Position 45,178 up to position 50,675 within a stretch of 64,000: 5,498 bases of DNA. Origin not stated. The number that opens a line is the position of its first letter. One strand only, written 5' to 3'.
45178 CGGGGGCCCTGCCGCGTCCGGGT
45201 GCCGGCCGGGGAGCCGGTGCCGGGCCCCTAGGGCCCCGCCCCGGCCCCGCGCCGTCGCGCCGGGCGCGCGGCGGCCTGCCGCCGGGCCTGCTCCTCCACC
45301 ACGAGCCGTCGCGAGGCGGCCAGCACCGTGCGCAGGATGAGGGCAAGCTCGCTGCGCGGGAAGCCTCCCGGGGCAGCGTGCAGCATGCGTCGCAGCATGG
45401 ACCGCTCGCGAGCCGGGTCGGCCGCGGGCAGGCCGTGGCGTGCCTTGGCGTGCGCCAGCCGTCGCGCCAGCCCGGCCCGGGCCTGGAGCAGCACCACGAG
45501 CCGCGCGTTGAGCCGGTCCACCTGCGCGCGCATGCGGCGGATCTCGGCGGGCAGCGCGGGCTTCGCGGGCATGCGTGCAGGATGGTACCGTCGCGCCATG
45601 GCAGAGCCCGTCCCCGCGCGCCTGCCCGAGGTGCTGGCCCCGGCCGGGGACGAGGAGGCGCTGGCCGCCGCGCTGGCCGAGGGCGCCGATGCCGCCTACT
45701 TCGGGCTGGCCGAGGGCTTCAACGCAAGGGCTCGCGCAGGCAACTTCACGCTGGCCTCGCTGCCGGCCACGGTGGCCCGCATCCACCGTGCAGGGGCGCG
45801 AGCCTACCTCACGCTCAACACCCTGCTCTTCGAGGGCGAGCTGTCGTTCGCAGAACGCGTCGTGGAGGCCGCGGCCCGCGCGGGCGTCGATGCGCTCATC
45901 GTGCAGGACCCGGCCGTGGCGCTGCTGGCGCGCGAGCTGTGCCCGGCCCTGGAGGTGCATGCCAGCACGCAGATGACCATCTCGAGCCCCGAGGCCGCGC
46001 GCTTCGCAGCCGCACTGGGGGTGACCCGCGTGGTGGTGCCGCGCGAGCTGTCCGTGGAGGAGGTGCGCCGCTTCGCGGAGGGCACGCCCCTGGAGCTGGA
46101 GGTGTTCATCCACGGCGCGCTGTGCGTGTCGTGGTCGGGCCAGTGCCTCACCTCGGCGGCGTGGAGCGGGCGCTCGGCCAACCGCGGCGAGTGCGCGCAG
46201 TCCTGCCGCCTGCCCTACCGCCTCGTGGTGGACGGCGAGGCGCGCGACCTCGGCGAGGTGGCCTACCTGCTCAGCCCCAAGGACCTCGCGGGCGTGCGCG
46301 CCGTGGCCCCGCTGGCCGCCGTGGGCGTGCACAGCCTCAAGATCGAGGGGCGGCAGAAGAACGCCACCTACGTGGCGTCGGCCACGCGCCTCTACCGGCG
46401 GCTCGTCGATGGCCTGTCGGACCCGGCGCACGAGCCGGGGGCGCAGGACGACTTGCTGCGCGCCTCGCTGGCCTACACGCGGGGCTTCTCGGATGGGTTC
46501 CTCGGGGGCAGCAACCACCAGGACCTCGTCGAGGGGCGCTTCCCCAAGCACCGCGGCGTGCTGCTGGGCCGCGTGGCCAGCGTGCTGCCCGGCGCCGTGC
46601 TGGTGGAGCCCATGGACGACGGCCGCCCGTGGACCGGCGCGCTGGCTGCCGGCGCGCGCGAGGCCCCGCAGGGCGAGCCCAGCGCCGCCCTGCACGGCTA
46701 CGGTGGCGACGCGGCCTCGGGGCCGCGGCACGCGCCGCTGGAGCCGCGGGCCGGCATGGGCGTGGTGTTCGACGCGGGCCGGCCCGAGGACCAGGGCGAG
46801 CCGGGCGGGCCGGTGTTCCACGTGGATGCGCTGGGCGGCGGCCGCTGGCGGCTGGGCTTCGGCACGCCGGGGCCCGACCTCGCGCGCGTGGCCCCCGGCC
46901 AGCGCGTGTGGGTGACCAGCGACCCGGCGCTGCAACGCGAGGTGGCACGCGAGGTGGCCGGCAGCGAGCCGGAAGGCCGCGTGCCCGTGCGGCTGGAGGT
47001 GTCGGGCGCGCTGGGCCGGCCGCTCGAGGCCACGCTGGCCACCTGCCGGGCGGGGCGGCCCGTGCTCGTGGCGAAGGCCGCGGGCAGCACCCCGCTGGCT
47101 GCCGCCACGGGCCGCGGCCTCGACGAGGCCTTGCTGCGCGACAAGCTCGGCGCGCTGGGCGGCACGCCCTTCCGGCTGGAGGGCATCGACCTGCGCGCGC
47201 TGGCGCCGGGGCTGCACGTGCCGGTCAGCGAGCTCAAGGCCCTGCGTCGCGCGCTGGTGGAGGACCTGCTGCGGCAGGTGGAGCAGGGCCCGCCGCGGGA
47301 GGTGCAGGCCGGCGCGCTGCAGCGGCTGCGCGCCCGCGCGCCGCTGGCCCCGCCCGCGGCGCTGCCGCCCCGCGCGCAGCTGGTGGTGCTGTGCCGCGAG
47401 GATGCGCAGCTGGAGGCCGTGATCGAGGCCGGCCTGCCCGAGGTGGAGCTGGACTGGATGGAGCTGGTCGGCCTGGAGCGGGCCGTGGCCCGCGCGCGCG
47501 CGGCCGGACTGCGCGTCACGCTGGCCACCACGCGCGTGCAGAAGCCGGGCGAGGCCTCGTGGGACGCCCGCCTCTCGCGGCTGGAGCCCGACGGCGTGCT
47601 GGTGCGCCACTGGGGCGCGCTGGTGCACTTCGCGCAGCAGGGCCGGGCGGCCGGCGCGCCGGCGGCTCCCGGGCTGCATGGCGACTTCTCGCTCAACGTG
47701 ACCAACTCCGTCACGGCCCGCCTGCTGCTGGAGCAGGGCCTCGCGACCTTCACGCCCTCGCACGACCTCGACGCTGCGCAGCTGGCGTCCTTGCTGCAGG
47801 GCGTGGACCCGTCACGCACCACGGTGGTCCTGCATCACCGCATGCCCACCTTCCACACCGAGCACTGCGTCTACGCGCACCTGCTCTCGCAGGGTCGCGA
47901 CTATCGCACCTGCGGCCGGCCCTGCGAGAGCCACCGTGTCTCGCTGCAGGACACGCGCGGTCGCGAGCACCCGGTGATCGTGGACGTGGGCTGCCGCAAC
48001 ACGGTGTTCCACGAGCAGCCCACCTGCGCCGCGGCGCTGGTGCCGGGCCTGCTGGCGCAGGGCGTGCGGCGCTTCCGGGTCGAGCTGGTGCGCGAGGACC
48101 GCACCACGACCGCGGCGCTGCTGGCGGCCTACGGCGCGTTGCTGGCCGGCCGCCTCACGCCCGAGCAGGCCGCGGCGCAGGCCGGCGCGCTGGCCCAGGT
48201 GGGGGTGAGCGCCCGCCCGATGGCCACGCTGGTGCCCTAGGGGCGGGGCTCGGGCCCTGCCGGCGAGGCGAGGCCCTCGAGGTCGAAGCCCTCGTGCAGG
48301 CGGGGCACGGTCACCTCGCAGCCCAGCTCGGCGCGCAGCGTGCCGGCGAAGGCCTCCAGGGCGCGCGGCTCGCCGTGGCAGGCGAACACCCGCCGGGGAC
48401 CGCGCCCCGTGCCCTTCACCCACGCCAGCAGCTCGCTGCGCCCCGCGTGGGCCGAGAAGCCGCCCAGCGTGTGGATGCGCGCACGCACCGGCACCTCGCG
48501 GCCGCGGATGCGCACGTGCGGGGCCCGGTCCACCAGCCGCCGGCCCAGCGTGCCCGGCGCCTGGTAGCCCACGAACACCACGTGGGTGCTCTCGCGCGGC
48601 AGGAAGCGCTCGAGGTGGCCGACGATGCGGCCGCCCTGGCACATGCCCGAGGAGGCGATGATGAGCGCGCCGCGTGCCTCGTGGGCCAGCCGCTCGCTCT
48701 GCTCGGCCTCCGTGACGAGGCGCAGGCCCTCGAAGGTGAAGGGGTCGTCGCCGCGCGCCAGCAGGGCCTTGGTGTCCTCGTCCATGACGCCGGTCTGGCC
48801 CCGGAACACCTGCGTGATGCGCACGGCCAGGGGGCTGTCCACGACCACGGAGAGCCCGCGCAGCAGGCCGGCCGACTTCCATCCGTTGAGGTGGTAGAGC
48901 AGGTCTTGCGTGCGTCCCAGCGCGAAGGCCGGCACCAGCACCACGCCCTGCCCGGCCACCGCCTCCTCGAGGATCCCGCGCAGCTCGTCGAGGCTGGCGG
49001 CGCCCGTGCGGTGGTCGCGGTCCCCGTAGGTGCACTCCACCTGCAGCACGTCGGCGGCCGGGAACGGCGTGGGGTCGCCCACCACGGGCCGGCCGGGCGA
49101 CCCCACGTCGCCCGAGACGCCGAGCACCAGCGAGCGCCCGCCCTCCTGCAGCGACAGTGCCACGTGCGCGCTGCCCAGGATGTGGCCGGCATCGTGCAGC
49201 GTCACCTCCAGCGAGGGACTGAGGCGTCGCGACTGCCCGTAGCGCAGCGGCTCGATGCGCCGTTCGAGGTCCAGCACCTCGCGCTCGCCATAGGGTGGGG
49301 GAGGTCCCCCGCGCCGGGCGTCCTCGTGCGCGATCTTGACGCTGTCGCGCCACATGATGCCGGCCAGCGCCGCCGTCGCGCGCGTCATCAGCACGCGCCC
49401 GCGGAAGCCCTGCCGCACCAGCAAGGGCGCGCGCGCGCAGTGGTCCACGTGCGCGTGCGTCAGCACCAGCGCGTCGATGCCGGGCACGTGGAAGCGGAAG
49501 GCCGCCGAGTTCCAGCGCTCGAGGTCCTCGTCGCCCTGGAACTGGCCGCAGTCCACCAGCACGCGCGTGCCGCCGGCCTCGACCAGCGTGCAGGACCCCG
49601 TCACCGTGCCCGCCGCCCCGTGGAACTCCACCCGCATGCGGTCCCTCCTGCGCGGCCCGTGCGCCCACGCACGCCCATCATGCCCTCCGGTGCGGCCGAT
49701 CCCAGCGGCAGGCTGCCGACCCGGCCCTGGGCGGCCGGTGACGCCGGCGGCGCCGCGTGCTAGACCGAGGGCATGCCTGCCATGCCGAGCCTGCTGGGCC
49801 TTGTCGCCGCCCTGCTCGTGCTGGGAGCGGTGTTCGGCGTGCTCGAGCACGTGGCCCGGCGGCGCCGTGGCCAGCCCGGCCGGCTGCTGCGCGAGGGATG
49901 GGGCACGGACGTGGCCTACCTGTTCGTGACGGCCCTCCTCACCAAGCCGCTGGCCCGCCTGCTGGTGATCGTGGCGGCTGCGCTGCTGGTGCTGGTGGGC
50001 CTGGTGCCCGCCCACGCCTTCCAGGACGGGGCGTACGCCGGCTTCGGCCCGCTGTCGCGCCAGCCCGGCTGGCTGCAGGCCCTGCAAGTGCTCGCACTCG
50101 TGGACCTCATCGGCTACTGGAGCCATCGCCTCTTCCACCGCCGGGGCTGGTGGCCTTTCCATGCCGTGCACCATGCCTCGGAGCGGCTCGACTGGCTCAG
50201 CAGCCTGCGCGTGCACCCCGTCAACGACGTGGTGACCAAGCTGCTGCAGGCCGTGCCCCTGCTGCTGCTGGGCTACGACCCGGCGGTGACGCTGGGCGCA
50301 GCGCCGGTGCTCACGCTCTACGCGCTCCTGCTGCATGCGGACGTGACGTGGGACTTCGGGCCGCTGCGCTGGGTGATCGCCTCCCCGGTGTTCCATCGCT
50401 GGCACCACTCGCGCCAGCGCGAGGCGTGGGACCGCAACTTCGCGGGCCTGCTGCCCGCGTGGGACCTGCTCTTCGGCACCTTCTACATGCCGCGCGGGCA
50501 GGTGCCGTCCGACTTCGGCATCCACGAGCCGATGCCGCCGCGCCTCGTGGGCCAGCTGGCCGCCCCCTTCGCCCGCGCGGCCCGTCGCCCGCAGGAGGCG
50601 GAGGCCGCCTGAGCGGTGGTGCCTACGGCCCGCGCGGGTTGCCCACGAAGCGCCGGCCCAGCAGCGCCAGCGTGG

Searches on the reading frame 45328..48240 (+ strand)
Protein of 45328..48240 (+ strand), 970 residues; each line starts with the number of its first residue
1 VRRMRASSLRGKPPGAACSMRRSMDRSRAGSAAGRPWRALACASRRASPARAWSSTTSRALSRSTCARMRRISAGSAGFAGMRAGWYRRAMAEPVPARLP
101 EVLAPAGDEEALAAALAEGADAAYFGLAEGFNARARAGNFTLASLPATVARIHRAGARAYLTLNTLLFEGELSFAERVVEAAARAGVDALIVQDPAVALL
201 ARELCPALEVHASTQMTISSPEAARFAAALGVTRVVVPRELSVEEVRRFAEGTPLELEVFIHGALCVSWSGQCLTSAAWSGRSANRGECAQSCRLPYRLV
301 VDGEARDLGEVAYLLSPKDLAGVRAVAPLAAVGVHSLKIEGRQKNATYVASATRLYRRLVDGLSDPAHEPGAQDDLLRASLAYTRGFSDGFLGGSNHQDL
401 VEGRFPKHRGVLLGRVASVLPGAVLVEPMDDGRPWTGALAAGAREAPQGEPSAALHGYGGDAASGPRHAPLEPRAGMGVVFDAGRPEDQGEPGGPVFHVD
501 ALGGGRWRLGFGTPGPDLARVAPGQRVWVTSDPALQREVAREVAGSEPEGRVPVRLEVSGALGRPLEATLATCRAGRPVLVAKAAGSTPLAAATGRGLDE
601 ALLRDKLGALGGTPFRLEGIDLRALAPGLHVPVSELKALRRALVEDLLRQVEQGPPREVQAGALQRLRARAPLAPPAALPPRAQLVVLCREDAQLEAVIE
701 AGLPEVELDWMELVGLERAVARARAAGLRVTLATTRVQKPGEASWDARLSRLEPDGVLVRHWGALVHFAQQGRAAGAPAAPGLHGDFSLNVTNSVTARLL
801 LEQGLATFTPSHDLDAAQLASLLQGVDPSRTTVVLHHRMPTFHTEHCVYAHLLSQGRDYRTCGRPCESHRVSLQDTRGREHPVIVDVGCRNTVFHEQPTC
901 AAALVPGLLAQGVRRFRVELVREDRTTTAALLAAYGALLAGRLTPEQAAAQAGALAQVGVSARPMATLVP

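Call 23: search_protein_families(library=pfam, proteins=[window:45328-48240:+], max_evalue=0.001)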
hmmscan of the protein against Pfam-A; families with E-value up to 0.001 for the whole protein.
window:45328-48240:+ (970 aa): 2 families
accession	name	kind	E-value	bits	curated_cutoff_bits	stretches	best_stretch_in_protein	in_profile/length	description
PF01136.24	Peptidase_U32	-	1.1e-84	283.8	22.4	2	175-397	4-232/233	Peptidase family U32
PF12392.13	DUF3656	-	3.1e-19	70.1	22.1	1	527-650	1-107/109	Collagenase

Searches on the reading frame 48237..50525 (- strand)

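Call 23: search_protein_families(library=pfam, proteins=[window:48237-50525:-], max_evalue=0.001)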
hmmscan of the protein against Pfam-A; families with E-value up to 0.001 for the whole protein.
window:48237-50525:- (762 aa): 6 families
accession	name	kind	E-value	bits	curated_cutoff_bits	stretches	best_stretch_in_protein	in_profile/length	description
PF10996.14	Beta-Casp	-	1.3e-31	110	27.7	1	539-664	1-120/120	Beta-Casp domain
PF07521.17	RMMBL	-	6.1e-17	61.8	21.6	1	677-741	1-63/63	Zn-dependent metallo-hydrolase RNA specificity domain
PF00753.33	Lactamase_B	-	2.5e-12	47.6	22.7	1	307-374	3-68/196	Metallo-beta-lactamase superfamily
PF12706.13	Lactamase_B_2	-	1.5e-07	31.6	27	1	320-475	1-144/200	Beta-lactamase superfamily domain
PF16661.11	Lactamase_B_6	-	3.5e-05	23.7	27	1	314-454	1-146/193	Metallo-beta-lactamase superfamily domain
PF13483.12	Lactamase_B_3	-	0.0005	20.5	24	1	310-382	7-65/160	Beta-lactamase superfamily domain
